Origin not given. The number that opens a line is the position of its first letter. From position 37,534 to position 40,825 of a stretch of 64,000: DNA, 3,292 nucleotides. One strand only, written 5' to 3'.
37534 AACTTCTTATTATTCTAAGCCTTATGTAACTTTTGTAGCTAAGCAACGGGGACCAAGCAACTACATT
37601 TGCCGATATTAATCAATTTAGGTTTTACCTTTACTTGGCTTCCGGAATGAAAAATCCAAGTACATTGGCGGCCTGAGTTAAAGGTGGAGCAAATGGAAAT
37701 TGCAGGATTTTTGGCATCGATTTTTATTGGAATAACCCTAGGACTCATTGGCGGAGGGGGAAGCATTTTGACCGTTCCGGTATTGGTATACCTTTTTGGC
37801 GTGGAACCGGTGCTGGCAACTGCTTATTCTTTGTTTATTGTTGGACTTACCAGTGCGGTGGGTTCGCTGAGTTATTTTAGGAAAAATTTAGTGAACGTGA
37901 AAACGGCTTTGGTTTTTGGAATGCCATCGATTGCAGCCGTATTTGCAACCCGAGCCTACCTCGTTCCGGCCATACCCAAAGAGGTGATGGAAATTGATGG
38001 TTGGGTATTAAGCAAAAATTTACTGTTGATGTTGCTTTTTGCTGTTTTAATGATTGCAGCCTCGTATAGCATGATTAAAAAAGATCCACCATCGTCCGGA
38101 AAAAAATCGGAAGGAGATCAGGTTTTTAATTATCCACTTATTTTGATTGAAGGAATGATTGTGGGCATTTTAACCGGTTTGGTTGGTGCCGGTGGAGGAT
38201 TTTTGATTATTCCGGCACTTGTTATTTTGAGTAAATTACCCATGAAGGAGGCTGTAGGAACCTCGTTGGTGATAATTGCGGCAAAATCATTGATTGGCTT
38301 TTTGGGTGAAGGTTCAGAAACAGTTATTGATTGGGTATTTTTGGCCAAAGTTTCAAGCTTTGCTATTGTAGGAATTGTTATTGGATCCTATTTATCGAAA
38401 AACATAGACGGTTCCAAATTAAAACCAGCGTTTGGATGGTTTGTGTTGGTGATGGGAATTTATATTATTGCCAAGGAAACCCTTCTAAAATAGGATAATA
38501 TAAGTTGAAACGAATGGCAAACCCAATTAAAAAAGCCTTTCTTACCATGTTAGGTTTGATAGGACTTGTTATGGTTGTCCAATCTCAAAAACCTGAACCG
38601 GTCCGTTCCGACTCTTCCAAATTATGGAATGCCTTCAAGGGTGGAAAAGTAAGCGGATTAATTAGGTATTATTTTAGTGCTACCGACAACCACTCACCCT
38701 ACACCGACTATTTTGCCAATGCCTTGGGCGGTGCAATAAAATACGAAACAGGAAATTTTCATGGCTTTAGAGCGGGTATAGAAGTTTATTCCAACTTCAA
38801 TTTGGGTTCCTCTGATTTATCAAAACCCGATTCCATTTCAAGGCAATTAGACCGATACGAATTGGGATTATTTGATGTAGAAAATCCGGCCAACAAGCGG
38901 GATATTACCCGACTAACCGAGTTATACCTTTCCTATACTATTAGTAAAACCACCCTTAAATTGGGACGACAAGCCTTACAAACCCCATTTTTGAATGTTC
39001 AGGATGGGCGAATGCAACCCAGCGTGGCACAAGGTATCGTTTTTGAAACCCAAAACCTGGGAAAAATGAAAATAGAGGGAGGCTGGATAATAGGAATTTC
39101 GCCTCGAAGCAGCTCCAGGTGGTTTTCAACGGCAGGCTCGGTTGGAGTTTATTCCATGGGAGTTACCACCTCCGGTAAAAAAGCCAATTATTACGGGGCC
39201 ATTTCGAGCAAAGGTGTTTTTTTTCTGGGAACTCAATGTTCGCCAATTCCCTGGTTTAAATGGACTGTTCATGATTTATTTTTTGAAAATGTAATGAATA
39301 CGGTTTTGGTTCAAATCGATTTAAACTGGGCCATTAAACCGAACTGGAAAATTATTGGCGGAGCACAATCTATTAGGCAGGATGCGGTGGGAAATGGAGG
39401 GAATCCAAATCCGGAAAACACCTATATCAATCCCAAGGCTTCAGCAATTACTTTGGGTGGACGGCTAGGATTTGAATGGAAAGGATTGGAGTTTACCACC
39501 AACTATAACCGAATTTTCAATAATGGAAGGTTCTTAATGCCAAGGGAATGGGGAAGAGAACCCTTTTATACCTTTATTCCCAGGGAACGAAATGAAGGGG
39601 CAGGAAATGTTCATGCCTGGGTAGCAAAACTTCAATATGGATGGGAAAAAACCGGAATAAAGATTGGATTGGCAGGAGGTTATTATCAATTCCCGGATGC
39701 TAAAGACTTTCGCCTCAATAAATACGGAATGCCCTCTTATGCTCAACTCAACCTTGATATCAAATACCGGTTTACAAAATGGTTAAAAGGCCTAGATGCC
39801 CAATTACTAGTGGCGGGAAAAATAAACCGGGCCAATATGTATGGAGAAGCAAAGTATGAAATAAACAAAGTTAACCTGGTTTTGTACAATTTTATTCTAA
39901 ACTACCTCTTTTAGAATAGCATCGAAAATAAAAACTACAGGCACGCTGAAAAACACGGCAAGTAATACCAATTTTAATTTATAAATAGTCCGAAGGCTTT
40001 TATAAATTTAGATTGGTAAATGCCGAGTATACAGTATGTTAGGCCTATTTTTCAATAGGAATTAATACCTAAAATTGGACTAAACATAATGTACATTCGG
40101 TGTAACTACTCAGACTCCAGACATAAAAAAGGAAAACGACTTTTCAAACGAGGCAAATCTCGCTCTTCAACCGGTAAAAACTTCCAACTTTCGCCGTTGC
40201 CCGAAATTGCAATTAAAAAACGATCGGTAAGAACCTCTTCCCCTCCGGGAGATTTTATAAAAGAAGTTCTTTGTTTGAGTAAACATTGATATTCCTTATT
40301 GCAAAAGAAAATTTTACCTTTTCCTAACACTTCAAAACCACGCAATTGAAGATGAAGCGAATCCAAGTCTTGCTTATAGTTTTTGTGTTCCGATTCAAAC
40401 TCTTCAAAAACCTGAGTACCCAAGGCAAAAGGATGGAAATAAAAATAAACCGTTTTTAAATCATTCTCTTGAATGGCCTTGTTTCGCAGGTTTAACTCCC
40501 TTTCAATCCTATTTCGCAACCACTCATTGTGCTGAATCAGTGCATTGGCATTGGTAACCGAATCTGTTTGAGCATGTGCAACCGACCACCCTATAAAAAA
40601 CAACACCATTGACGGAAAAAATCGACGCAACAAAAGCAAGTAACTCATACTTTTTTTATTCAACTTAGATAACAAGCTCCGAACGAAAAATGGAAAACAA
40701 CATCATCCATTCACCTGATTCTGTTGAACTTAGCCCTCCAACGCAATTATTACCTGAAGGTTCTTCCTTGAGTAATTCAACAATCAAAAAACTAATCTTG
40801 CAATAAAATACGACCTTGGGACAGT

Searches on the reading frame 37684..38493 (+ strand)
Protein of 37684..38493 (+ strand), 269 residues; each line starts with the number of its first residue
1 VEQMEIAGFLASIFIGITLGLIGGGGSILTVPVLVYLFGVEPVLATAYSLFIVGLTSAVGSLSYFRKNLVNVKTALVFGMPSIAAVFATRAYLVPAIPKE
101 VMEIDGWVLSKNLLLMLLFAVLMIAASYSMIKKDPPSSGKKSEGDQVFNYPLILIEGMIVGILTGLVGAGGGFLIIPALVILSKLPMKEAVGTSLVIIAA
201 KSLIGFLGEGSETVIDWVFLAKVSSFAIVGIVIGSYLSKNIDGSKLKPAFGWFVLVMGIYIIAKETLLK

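Call 11: search_protein_families(library=pfam, proteins=[window:37684-38493:+])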
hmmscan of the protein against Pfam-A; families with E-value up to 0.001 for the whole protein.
window:37684-38493:+ (269 aa): 1 family
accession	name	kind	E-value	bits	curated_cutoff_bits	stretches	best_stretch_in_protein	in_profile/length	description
PF01925.25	TauE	-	2e-45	155.8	32.6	1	9-260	2-236/237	Sulfite exporter TauE/SafE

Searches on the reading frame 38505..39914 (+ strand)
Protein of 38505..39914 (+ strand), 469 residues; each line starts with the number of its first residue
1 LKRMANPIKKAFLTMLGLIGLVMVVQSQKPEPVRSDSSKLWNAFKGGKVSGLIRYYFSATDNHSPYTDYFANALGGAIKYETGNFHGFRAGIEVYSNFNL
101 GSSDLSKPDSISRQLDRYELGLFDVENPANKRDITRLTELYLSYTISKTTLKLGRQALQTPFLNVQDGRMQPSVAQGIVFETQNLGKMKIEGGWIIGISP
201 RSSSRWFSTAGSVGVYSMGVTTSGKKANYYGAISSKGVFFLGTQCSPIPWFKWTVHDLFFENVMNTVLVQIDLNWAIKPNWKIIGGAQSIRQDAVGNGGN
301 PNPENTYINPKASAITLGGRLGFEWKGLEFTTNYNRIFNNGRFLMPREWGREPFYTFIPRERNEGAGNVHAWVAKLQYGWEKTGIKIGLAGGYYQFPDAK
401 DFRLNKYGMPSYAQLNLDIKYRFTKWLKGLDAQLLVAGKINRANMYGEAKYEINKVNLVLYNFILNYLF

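Call 11: search_protein_families(library=pfam, proteins=[window:38505-39914:+])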
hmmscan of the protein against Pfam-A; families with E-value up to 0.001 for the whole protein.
window:38505-39914:+ (469 aa): 1 family
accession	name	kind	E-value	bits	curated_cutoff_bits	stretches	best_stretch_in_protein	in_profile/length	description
PF03573.19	OprD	-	1.4e-11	44.6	25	1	145-329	100-269/394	outer membrane porin, OprD family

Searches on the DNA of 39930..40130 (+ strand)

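Call 41: search_dna_similar(query=window:39966-40102:+, collection=plasmids, mode=distant, max_evalue=0.01)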
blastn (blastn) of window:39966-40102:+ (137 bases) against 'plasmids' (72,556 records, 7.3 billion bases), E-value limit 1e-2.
No match.
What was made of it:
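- Tried and rejected: The plasmid collection had no match (call 41).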

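Call 56: search_rna_families(source=window, start=39930, end=40130, threshold=evalue, max_evalue=1)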
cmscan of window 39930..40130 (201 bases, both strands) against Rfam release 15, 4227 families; matches with E-value up to 1: 4.
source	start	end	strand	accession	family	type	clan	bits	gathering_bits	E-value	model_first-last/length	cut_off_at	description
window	39958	40023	+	RF00853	mir-304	Gene; miRNA;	-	19.3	99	0.11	1-88/88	no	mir-304 microRNA precursor family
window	39965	40020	-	RF04172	MIR8675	Gene; miRNA;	-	19.2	90.8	0.26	1-95/95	no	MIR8675 microRNA precursor family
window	39953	40028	+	RF04213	MIR7807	Gene; miRNA;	-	16.3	90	0.77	1-134/134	no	MIR7807 microRNA precursor family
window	39957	40024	-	RF00895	mir-786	Gene; miRNA;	-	16.2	93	0.68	1-90/90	no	mir-786 microRNA precursor family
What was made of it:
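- On Any Rfam RNA family: The local E-value search returned only chance miRNA-hairpin matches of 16-19 bits against thresholds of 90 or more (call 56).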

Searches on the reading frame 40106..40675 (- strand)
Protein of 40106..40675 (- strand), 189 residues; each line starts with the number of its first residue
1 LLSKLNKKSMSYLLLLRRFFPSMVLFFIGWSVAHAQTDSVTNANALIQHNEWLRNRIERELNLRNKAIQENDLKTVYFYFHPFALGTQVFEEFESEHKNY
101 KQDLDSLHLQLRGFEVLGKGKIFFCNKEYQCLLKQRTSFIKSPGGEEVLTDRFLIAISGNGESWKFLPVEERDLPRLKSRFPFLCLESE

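Call 11: search_protein_families(library=pfam, proteins=[window:40106-40675:-])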
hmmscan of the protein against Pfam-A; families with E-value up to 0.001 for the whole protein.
window:40106-40675:- (189 aa): 0 families

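Call 29: find_homologous_proteins(query=window:40106-40675:-, max_evalue=1e-10)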
Query window:40106-40675:- (189 aa): 2 proteins with E <= 1e-10 among 32 candidates.
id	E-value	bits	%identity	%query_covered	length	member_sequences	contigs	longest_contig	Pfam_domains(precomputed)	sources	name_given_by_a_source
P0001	2.2e-117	408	100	95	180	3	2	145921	-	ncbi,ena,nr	ncbi:MAG: hypothetical protein K1X82_00290 [Bacteroidia bacterium]|nr:hypothetical protein [Bacteroi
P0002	6.5e-73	263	67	94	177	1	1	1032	-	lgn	-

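Call 30: find_encoding_contigs(protein=P0002, flank=5000)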
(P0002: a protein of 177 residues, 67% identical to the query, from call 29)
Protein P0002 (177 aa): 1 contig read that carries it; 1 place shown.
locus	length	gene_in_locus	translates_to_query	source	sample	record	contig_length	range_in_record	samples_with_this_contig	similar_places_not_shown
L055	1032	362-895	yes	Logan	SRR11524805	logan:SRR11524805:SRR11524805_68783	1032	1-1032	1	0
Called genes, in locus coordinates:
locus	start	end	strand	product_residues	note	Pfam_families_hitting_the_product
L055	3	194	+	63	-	?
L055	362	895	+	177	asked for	-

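Call 31: find_encoding_contigs(protein=P0001, flank=10000)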
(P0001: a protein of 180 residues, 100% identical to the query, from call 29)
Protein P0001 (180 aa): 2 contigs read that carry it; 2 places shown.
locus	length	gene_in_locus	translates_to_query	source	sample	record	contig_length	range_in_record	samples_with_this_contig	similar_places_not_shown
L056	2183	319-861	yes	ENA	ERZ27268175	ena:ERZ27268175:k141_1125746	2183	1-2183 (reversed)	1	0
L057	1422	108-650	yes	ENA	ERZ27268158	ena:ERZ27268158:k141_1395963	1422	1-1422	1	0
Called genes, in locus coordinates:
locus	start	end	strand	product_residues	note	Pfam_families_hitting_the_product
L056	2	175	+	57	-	?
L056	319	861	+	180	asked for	-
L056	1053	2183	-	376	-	?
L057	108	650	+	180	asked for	-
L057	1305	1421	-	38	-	?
